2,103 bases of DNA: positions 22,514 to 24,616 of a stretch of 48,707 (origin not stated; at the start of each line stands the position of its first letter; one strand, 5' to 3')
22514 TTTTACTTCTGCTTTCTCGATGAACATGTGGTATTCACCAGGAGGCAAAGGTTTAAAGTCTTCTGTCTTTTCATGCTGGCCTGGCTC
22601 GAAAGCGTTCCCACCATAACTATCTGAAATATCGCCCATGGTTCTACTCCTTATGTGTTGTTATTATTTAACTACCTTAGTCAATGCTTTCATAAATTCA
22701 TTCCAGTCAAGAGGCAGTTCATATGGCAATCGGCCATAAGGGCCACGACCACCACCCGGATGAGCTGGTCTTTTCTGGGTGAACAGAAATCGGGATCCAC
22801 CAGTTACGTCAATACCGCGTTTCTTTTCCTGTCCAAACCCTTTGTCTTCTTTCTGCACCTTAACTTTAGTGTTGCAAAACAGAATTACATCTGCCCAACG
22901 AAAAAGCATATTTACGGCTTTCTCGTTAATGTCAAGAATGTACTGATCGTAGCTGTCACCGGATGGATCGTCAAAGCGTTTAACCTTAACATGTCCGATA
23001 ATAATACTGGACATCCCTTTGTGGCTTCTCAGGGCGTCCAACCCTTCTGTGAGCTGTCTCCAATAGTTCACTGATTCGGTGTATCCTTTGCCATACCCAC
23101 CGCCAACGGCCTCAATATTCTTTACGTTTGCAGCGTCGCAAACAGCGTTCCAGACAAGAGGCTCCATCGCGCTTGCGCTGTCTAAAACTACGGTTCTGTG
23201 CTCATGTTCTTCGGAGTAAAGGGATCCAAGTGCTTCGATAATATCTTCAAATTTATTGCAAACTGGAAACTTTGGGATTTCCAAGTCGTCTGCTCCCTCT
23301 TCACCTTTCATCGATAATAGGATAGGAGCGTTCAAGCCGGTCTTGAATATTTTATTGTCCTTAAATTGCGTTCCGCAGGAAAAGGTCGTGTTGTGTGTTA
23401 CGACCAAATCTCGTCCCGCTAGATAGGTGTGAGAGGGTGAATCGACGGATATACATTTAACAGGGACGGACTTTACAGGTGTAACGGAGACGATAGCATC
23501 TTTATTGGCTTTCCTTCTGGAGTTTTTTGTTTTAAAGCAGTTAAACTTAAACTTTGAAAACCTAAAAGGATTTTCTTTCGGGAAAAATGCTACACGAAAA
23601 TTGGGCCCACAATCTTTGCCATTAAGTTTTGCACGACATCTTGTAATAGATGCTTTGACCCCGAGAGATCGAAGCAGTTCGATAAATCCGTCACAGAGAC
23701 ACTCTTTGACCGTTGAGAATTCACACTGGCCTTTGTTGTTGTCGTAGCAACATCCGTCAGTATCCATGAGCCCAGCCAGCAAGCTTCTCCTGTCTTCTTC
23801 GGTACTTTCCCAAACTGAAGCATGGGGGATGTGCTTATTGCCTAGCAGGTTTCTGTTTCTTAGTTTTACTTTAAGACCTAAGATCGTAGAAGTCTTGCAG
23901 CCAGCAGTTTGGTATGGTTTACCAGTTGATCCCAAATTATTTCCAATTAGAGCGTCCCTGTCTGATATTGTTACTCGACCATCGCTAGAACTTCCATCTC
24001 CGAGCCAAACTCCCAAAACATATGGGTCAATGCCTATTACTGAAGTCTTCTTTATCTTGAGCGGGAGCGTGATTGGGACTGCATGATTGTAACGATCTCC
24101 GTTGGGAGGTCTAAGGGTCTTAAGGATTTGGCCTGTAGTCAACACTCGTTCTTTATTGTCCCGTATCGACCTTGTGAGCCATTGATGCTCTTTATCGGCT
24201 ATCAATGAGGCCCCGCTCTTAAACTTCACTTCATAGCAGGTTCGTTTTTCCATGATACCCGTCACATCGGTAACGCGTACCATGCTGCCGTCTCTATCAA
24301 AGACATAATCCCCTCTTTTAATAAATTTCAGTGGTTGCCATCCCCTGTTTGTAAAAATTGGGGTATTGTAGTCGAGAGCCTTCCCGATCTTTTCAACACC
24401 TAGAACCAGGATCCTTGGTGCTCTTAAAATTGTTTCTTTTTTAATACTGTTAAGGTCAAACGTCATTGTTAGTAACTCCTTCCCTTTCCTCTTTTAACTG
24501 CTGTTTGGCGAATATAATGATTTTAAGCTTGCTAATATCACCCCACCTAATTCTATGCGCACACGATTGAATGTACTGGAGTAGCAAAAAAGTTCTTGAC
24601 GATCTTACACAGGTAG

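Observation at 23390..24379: Class-3-type intein (Ala1 plus Trp-Cys-Thr signature) with a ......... endonuclease, inserted in the P-loop of the Sak4-like ATPase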

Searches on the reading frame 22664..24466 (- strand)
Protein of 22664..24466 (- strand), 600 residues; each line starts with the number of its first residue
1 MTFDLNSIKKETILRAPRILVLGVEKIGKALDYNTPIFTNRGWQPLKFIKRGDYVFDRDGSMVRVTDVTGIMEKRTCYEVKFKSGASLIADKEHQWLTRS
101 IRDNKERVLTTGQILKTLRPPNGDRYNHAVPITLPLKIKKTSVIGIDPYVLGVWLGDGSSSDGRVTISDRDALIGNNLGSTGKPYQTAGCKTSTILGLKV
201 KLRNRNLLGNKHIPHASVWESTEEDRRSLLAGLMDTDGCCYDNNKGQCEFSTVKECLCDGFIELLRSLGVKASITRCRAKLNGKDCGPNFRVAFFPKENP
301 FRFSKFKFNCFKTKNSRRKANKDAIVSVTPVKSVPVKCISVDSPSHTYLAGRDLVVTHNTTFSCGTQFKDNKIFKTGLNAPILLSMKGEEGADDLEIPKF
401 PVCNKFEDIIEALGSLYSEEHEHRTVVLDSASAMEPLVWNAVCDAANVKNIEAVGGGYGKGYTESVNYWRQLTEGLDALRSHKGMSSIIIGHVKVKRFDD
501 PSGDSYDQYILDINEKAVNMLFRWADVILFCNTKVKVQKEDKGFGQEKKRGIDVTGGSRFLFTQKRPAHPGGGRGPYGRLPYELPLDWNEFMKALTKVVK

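Call 3: search_protein_families(library=pfam, proteins=[window:22664-24466:-], max_evalue=1)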
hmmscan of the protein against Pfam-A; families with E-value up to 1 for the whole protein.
window:22664-24466:- (600 aa): 4 families
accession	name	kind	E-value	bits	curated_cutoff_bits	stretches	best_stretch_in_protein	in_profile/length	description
PF13479.12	AAA_24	-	7.8e-27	94.8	27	1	380-574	22-194/195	AAA domain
PF05204.19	Hom_end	-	7.8e-08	32.9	21.1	1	213-284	2-72/110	Homing endonuclease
PF14528.11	LAGLIDADG_3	-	1.2e-06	29.2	22.5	1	226-281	3-58/82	LAGLIDADG-like domain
PF07982.17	Herpes_UL74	-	0.2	11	25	1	283-366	177-259/418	Herpes UL74 glycoproteins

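Call 4: search_protein_families(library=phrogs, proteins=[window:22664-24466:-], max_evalue=0.01)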
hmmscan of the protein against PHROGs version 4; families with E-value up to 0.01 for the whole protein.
window:22664-24466:- (600 aa): 6 families
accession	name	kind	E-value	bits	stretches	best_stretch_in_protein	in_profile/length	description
phrog_36964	-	head and packaging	4e-31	108.8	1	21-363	83-438/890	terminase large subunit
phrog_19299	-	head and packaging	8e-29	101.6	1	11-542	13-561/702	terminase large subunit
phrog_15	-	head and packaging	1.3e-27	97.5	1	14-251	63-318/1330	terminase large subunit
phrog_124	-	DNA, RNA and nucleotide metabolism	1e-21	78.7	1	404-576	89-236/382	Sak4-like ssDNA annealing protein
phrog_50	-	DNA, RNA and nucleotide metabolism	3.2e-07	30.8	1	26-156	84-212/570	DnaC-like helicase loader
phrog_510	-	DNA, RNA and nucleotide metabolism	2.2e-05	24.4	1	19-256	394-642/667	DNA primase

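Call 12: search_dna_similar(query=window:22664-24466:-, collection=phages, mode=protein, max_rows=30)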
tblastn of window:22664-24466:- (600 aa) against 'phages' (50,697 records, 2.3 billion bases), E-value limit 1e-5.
Records with a match: 976; places in all: 990; records where one place covers at least 80% of the query: 55.
Best place of each record, by identity: <60% 976.
By first word of the organism name: Mycobacterium 299; Salmonella 187; Vibrio 143; Klebsiella 46; Brucella 41; Streptococcus 34; Escherichia 27; Aeromonas 16; Enterococcus 16; Gordonia 15; and 54 more.
By host as written in the record: Mycobacterium smegmatis mc2 155 229; - 139; Salmonella enterica 43; Mycobacterium smegmatis mc#155 34; Salmonella enterica subsp. enterica serovar Enteritidis 29; Salmonella enterica subsp. enterica serovar Typhimurium 27; Klebsiella pneumoniae 26; Salmonella sp. 17; and 230 more.
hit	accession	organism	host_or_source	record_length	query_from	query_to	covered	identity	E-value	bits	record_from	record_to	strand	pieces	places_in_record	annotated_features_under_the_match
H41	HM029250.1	Lactococcus phage 949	Lactococcus lactis strain ML8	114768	12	536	88%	27.2%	3e-24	114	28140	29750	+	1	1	hypothetical protein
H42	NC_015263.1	Lactococcus phage 949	Lactococcus lactis strain ML8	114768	12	536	88%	27.2%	3e-24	114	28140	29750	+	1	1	terminase large subunit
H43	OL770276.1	Salmonella phage vB_SalS-S10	Salmonella sp.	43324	13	503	82%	27.4%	3e-20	101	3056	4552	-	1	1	putative intein containing helicase precursor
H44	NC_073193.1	Salmonella phage vB_SalS-S10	Salmonella sp.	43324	13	503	82%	27.4%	3e-20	101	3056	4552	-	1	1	putative intein containing helicase precursor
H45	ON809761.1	Salmonella phage SeF1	Salmonella enterica subsp. enterica ...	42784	13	503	82%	27.4%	1e-19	100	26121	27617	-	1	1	DarB-like antirestriction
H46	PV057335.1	Salmonella phage SE126_1H4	Salmonella enterica subsp. enterica ...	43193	13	503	82%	27.4%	1e-19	100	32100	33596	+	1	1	DNA helicase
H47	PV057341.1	Salmonella phage ST521_1H4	Salmonella enterica subsp. enterica ...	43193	13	503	82%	27.4%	1e-19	100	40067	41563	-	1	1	DNA helicase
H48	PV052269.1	Salmonella phage SE124_3H4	Salmonella enterica subsp. enterica ...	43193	13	503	82%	27.4%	1e-19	100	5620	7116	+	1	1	DNA helicase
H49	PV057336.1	Salmonella phage SE126_1pH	Salmonella enterica subsp. enterica ...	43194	13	503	82%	27.4%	1e-19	100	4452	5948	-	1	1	DNA helicase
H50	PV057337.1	Salmonella phage SE126_1PISJ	Salmonella enterica subsp. enterica ...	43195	13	503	82%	27.4%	1e-19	100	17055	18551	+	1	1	DNA helicase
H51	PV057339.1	Salmonella phage SE129_1TP2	Salmonella enterica subsp. enterica ...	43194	13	503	82%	27.4%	1e-19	100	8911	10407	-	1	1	DNA helicase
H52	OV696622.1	Brevibacterium phage Rousseau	French washed-rind cheese surface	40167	15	362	58%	38.5%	3e-58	217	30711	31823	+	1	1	DnaB-like replicative helicase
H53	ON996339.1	Salmonella phage T102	Salmonella enterica subsp. enterica ...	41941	13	503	82%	27.3%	1e-19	100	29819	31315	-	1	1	putative intein containing helicase precursor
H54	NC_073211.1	Salmonella phage T102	Salmonella enterica subsp. enterica ...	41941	13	503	82%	27.3%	1e-19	100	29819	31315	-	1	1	putative intein containing helicase precursor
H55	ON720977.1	Salmonella phage GRNsp50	Salmonella enterica subsp. enterica ...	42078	13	503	82%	27.3%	1e-19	100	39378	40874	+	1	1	DNA helicase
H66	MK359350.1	Mycobacterium phage Nidhogg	Mycobacterium smegmatis mc2 155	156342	13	388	63%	35.5%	8e-43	171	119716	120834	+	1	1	215: HNH endonuclease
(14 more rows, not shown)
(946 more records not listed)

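Call 14: get_annotated_region(hit=H41, flank=1500)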
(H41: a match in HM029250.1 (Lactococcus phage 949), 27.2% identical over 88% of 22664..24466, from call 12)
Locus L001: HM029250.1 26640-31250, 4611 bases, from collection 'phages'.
description: Lactococcus phage 949, complete genome.
organism: Lactococcus phage 949 (NCBI taxid 881953)
taxonomy: Viruses; Duplodnaviria; Heunggongvirae; Uroviricota; Caudoviricetes; Audreyjarvisvirus; Audreyjarvisvirus av949
host: Lactococcus lactis strain ML8; source: -; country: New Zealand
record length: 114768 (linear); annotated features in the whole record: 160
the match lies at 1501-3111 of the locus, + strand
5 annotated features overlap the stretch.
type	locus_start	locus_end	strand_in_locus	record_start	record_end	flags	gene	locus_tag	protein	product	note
CDS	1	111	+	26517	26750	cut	-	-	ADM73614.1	hypothetical protein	ORF56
CDS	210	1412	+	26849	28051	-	-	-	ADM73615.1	hypothetical protein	ORF57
CDS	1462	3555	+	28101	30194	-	-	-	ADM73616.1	hypothetical protein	ORF58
CDS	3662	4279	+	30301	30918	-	-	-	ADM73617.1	hypothetical protein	ORF59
CDS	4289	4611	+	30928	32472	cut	-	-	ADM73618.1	putative replicative DNA helicase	ORF60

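Call 15: get_annotated_region(hit=H43, flank=1500)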
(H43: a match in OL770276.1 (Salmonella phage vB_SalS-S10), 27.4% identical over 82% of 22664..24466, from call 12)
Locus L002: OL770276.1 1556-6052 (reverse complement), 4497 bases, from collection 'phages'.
description: Salmonella phage vB_SalS-S10, complete genome.
organism: Salmonella phage vB_SalS-S10 (NCBI taxid 2906742)
taxonomy: Viruses; Duplodnaviria; Heunggongvirae; Uroviricota; Caudoviricetes; Guernseyvirinae; Jerseyvirus
host: Salmonella sp.; source: clinical isolate; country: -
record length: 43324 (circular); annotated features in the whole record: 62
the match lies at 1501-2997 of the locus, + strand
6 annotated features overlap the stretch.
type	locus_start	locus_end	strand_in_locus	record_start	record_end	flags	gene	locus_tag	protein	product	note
CDS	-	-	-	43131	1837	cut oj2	-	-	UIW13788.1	tailspike protein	-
CDS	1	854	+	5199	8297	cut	-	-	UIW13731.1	intein-containing DNA polymerase precursor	-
CDS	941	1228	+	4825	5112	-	-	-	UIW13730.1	putative restriction endonuclease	-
CDS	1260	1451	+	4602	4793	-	-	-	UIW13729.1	hypothetical protein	-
CDS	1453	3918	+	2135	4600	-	-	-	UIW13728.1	putative intein containing helicase precursor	-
CDS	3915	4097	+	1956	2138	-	-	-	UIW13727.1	hypothetical protein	hypothetical protein SP101_00150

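Call 16: get_annotated_region(hit=H66, flank=1500)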
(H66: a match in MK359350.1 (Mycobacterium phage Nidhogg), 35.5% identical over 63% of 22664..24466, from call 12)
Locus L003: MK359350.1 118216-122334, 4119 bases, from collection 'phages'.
description: Mycobacterium phage Nidhogg, complete genome.
organism: Mycobacterium phage Nidhogg (NCBI taxid 2502474)
taxonomy: Viruses; Duplodnaviria; Heunggongvirae; Uroviricota; Caudoviricetes; Ceeclamvirinae; Bixzunavirus
host: Mycobacterium smegmatis mc2 155; source: soil; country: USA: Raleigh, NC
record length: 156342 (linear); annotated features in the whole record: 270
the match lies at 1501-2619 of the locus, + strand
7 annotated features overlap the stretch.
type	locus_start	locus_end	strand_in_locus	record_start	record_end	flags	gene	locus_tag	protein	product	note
CDS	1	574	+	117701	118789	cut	212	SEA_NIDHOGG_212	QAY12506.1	RecA-like DNA recombinase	-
CDS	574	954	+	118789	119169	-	213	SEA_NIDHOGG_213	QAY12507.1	holliday junction resolvase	-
CDS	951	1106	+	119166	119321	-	214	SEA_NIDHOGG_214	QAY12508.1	hypothetical protein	-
CDS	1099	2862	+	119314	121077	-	215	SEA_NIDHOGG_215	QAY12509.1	HNH endonuclease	-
CDS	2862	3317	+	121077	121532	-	216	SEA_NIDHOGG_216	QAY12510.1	RusA-like resolvase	RusA-like resolvase (endonuclease)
CDS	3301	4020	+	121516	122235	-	217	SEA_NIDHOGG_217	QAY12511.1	hypothetical protein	-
CDS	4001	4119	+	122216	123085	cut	218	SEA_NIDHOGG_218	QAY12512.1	hypothetical protein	-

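Call 17: search_protein_families(library=pfam, proteins=[L001:1462-3555:+, L002:1453-3918:+, L003:1099-2862:+], max_evalue=0.01)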
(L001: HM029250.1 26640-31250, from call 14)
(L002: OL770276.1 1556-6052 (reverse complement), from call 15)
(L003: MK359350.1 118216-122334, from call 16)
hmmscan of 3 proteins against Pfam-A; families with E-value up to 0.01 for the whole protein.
L001:1462-3555:+ (697 aa): 3 families
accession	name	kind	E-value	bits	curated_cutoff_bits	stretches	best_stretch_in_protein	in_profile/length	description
PF13479.12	AAA_24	-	1.6e-22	80.8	27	1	397-562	25-175/195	AAA domain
PF14528.11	LAGLIDADG_3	-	2.8e-09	37.5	22.5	1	242-326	2-71/82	LAGLIDADG-like domain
PF05204.19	Hom_end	-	1.6e-06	28.7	21.1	1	231-314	2-82/110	Homing endonuclease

L002:1453-3918:+ (821 aa): 5 families
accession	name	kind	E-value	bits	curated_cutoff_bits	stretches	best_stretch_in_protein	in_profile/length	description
PF05203.21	Hom_end_hint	-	9e-23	81.9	32.1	1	34-108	1-84/228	Hom_end-associated Hint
PF00176.29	SNF2-rel_dom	-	3.2e-09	36.8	24.9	1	387-532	37-178/290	SNF2-related domain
PF14528.11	LAGLIDADG_3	-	1.2e-07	32.4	22.5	1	248-305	2-60/82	LAGLIDADG-like domain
PF00271.37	Helicase_C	-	0.0014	19.3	23.5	1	669-769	2-107/110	Helicase conserved C-terminal domain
PF05204.19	Hom_end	-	0.002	18.6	21.1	0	247-302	12-68/110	Homing endonuclease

L003:1099-2862:+ (587 aa): 2 families
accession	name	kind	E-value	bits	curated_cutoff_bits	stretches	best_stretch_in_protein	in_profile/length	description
PF05204.19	Hom_end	-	9.4e-09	35.8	21.1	1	335-398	2-68/110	Homing endonuclease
PF14528.11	LAGLIDADG_3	-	3.5e-06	27.6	22.5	1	346-389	2-49/82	LAGLIDADG-like domain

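Call 37: list_cluster_members(proteins=[window:22667-24466:-])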
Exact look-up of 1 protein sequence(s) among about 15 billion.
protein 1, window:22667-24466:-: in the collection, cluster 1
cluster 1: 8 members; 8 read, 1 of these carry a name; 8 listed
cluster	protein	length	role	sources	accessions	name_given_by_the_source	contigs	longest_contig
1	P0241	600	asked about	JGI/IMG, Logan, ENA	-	-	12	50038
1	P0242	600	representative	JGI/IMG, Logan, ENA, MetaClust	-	\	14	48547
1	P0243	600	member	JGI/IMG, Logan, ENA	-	-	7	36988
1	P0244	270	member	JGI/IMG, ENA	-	-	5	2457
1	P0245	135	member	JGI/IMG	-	-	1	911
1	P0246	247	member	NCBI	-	-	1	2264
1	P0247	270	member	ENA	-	-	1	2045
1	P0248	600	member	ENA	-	-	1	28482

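Call 38: search_protein_representatives(protein=window:22667-24466:-)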
Query: 600 residues. Proteins with E-value up to 0.001 (for the whole library): 20956; up to 1e-10: 14041; up to 1e-30: 3696. The best 150 are listed.
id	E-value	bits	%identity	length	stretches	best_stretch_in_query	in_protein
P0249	2.4e-105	369.7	41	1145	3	25-361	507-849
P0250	1.1e-101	357.6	38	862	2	28-362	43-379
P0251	6.5e-100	351.8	39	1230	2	15-366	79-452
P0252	1.2e-98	347.5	39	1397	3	20-360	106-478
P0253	4.0e-96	339.2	38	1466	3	22-367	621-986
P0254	3.4e-94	332.9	59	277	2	360-596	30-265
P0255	1.9e-93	330.4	35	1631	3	19-360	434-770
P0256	8.6e-92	324.9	36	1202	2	27-361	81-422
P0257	2.0e-89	317.1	54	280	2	360-598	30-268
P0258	1.2e-87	311.2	35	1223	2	12-366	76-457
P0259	1.0e-86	308.2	39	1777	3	16-365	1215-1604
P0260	2.7e-85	303.5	37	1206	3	27-361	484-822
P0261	1.5e-84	301.0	37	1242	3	23-361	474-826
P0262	2.1e-84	300.5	37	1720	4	23-362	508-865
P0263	1.4e-83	297.8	34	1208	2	19-361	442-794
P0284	2.0e-69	251.1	45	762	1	15-363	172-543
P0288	6.0e-68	246.2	44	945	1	19-365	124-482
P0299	1.2e-65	238.6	44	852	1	13-364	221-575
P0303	1.9e-65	237.9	34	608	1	16-598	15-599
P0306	2.8e-65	237.4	46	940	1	14-366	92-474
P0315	1.5e-64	234.9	34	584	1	7-596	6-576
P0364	3.2e-61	223.9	46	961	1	27-365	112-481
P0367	4.8e-61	223.4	45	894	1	26-365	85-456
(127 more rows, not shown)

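Call 40: find_encoding_contigs(protein=P0244, flank=3000, max_places=5)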
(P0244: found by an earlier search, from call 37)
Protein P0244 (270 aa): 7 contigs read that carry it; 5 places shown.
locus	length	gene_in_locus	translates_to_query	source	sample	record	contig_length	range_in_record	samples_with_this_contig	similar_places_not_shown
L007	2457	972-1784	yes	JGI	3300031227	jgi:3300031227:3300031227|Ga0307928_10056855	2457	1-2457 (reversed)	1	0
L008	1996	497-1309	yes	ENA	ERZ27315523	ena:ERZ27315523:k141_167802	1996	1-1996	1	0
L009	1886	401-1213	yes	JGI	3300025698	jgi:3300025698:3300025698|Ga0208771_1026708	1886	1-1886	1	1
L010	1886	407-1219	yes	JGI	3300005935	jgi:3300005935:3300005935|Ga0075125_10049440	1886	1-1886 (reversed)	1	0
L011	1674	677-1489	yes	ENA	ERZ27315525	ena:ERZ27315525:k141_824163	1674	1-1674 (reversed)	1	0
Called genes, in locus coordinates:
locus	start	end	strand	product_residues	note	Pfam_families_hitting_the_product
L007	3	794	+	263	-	?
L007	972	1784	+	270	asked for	PF13479:AAA_24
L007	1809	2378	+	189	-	PF05037:DUF669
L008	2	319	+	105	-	?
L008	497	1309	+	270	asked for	PF13479:AAA_24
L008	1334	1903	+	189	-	PF05037:DUF669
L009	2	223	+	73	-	?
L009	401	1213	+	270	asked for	PF13479:AAA_24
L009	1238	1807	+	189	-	PF05037:DUF669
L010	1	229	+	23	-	?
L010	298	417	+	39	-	-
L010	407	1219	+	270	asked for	PF13479:AAA_24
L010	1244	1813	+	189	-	PF05037:DUF669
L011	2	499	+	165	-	?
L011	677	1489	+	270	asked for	PF13479:AAA_24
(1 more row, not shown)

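Call 41: find_encoding_contigs(protein=P0242, flank=2000, max_places=6)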
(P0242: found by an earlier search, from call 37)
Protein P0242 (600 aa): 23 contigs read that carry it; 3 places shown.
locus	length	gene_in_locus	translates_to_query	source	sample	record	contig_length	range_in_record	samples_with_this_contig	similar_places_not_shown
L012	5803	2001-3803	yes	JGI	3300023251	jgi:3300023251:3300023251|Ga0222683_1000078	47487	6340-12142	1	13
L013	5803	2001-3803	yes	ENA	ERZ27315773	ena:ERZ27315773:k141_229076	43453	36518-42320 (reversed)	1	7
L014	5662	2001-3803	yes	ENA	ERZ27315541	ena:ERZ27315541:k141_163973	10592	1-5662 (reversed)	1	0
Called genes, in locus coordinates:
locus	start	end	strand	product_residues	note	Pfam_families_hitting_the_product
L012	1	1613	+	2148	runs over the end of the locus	PF07498:Rho_N (weak)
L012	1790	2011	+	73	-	-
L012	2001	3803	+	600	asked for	PF05204:Hom_end (weak), PF14528:LAGLIDADG_3 (weak), PF13479:AAA_24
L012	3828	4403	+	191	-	PF05037:DUF669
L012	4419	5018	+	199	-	PF05565:Sipho_Gp157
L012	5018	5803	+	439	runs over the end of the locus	-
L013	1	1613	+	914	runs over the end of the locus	?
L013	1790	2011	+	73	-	-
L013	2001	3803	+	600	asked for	PF05204:Hom_end (weak), PF14528:LAGLIDADG_3 (weak), PF13479:AAA_24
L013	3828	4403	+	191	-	PF05037:DUF669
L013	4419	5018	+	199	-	PF05565:Sipho_Gp157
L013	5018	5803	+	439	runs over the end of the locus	-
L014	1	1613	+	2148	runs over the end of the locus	PF07498:Rho_N (weak)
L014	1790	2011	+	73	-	-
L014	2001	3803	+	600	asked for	PF05204:Hom_end (weak), PF14528:LAGLIDADG_3 (weak), PF13479:AAA_24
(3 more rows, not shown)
